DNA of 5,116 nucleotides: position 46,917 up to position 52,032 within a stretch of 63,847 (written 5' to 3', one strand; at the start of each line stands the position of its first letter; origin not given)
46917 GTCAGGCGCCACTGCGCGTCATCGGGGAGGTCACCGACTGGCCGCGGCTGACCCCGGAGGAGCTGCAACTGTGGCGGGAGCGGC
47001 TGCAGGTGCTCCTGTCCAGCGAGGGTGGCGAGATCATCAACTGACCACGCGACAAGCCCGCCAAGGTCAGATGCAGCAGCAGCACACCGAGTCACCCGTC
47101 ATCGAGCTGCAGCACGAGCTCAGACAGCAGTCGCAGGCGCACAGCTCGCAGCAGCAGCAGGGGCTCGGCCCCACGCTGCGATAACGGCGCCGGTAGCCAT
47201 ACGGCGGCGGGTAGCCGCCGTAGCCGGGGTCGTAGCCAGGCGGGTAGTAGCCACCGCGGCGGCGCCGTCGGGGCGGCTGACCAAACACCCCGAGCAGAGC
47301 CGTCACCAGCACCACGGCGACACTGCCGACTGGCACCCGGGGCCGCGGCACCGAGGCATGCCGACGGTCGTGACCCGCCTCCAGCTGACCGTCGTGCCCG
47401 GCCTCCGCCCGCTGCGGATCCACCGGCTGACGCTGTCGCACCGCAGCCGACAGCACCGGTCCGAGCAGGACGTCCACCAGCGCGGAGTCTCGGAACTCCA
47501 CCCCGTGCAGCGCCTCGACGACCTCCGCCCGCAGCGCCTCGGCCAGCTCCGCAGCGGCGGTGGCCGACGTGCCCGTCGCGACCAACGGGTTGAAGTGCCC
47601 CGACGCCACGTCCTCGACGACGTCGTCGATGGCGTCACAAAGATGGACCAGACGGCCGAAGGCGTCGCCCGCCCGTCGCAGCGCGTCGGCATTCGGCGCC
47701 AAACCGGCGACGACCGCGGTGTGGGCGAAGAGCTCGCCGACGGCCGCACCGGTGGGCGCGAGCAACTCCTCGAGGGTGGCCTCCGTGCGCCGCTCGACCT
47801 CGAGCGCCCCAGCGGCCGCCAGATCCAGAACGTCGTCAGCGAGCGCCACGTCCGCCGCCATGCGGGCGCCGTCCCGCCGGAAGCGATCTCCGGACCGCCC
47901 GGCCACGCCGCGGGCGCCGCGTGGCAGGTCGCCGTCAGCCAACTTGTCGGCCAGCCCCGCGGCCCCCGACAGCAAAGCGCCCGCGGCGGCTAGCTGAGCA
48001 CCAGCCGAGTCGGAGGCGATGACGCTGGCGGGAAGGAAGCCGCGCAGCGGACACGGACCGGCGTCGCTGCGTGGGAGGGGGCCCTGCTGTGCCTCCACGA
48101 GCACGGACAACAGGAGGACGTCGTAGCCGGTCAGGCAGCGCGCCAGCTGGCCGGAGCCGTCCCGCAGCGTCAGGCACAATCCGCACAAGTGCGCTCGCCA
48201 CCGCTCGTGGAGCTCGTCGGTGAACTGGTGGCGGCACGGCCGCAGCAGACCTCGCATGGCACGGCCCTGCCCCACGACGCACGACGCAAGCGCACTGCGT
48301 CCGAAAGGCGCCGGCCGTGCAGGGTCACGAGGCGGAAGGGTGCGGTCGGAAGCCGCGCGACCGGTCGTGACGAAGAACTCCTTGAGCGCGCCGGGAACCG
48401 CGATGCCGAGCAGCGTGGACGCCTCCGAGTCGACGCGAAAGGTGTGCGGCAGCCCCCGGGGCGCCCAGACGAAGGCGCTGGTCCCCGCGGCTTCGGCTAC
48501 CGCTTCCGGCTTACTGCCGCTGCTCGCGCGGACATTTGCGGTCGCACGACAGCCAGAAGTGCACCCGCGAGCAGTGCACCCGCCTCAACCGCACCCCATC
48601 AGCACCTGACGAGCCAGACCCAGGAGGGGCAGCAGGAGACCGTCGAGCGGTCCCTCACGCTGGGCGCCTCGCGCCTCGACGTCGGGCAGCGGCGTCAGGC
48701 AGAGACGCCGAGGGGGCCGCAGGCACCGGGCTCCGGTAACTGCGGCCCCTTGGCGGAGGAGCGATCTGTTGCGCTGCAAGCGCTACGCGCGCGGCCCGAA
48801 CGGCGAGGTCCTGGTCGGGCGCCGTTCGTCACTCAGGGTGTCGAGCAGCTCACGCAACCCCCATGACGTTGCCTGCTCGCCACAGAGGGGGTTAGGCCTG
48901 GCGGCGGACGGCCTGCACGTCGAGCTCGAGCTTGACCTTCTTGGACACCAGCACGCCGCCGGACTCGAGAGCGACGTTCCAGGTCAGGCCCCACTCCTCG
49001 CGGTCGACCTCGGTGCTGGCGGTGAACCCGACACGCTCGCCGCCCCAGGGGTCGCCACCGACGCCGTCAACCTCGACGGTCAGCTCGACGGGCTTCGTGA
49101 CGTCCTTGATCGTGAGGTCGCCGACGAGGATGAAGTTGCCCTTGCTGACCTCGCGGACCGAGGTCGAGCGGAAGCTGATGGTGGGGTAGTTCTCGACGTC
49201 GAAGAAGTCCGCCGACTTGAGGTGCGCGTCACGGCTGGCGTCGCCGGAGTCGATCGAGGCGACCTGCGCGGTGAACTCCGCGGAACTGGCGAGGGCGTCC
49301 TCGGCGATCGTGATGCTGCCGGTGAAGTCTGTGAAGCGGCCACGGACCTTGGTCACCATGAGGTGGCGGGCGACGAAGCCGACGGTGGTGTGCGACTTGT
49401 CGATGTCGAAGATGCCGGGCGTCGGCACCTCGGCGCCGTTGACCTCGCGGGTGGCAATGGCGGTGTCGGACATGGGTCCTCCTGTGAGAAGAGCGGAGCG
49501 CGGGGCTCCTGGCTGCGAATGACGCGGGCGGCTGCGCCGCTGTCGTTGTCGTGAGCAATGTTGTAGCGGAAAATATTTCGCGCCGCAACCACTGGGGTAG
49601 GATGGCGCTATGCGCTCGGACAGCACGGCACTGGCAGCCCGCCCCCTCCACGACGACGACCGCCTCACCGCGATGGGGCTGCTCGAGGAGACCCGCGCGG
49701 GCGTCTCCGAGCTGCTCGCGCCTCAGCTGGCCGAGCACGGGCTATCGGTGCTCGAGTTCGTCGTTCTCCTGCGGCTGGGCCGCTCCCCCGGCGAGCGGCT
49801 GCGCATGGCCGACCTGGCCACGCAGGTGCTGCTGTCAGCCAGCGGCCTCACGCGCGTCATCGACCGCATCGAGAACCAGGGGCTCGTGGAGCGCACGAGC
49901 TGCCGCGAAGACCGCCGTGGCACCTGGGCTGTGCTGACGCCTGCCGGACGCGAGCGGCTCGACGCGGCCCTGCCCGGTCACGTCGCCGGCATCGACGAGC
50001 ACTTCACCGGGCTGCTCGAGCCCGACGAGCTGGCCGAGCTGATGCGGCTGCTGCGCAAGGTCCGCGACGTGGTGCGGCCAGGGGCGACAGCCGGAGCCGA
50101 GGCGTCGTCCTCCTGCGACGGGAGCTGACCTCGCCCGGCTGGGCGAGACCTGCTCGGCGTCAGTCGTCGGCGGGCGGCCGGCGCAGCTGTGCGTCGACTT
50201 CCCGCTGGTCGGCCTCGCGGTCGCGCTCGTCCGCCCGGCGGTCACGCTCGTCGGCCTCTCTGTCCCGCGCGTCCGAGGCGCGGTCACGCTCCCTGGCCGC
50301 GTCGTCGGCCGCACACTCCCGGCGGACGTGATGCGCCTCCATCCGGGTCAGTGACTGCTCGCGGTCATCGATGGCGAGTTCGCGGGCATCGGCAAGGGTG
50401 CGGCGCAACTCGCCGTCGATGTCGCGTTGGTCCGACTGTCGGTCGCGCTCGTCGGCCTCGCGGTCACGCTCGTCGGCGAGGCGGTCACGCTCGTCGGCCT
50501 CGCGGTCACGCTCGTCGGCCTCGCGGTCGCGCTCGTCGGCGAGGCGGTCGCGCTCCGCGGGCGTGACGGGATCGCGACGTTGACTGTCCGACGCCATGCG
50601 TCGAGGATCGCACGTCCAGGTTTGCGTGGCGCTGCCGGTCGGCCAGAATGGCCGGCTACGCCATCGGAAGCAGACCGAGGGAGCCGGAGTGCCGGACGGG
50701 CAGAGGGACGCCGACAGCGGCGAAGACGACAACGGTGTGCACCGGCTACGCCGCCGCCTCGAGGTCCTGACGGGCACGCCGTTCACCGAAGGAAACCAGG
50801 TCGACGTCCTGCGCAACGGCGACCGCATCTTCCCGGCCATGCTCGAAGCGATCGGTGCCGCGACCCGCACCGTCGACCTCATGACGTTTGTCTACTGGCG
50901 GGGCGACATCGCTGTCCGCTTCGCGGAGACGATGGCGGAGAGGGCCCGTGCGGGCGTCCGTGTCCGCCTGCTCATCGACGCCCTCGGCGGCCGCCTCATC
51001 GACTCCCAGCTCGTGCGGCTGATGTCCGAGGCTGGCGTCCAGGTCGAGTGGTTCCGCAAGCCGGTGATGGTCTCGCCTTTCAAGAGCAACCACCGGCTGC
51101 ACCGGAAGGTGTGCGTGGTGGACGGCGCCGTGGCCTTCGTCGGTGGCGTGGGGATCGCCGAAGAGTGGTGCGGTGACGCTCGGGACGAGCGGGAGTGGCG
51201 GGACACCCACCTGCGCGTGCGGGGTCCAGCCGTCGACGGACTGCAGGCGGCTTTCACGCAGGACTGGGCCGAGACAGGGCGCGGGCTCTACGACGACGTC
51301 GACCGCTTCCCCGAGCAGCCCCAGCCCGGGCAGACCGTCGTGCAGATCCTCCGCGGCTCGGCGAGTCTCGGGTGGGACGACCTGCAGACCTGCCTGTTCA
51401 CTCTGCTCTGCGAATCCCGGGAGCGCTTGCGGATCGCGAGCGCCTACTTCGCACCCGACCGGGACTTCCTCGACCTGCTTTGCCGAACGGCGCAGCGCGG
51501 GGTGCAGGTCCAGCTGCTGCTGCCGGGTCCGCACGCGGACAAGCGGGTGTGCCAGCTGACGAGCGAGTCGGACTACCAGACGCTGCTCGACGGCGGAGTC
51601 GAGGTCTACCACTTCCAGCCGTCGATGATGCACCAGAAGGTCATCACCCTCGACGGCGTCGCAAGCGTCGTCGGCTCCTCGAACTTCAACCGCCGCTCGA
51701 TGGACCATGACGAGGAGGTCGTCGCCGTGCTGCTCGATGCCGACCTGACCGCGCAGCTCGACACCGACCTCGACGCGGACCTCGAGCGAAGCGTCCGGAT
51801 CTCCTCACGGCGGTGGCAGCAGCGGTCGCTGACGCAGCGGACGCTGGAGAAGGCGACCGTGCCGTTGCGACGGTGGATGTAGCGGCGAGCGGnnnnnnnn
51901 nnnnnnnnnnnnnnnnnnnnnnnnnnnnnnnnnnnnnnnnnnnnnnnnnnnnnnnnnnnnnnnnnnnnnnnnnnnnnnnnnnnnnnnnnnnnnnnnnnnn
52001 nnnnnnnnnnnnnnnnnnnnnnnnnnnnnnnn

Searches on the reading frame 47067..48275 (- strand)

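Call 8: search_protein_families(library=pfam, proteins=[window:47067-48275:-])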
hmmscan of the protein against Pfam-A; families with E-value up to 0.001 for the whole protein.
window:47067-48275:- (402 aa): 1 family
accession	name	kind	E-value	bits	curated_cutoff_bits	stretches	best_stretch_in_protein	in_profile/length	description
PF18937.5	DUF5685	-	1.6e-19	70.8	26.7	1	7-249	1-228/272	Family of unknown function (DUF5685)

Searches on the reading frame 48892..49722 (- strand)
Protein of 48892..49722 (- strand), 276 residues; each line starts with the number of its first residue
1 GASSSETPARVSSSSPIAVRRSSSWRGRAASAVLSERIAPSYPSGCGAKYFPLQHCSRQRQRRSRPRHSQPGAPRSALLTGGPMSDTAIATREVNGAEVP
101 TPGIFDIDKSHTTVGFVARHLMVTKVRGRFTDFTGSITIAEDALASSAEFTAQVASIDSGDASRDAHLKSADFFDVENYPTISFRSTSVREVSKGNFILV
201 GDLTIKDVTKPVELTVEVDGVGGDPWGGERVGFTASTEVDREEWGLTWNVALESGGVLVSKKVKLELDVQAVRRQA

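Call 55: search_protein_families(library=pfam, proteins=[window:48892-49722:-], max_evalue=0.00001)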
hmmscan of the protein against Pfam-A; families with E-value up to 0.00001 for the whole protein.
window:48892-49722:- (276 aa): 1 family
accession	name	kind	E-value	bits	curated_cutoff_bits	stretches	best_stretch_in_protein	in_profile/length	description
PF04264.18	YceI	-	1.1e-50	172.4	23.7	1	105-271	1-150/150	YceI-like domain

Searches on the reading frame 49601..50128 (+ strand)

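Call 55: search_protein_families(library=pfam, proteins=[window:49601-50128:+], max_evalue=0.00001)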
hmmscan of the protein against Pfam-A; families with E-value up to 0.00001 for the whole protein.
window:49601-50128:+ (175 aa): 2 families
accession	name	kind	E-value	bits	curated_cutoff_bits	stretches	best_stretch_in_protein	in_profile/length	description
PF12802.13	MarR_2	-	9.8e-14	51.7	27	1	46-106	1-60/61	MarR family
PF01047.28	MarR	-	1.2e-10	41.5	24.6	1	48-106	1-57/59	MarR family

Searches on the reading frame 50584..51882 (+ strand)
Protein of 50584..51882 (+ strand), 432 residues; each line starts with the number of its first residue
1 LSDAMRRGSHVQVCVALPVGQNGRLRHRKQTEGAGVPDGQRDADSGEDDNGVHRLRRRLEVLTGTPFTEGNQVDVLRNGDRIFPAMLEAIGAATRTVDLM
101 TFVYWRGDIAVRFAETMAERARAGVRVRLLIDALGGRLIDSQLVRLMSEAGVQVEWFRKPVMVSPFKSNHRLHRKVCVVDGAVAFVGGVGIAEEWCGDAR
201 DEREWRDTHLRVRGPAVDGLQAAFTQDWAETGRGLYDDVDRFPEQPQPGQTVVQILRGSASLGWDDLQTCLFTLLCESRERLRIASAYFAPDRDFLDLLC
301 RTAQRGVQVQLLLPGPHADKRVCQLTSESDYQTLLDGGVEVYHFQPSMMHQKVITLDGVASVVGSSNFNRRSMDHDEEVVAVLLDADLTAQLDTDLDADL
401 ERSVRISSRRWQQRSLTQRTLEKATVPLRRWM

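Call 55: search_protein_families(library=pfam, proteins=[window:50584-51882:+], max_evalue=0.00001)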
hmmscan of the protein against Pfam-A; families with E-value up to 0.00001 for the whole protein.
window:50584-51882:+ (432 aa): 2 families
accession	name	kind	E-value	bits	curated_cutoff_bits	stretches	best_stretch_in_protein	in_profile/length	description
PF13091.12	PLDc_2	-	8.1e-40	136.2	27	2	273-399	3-131/132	PLD-like domain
PF00614.28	PLDc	-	8.5e-07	29.2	21.9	0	171-188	4-21/28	Phospholipase D Active site motif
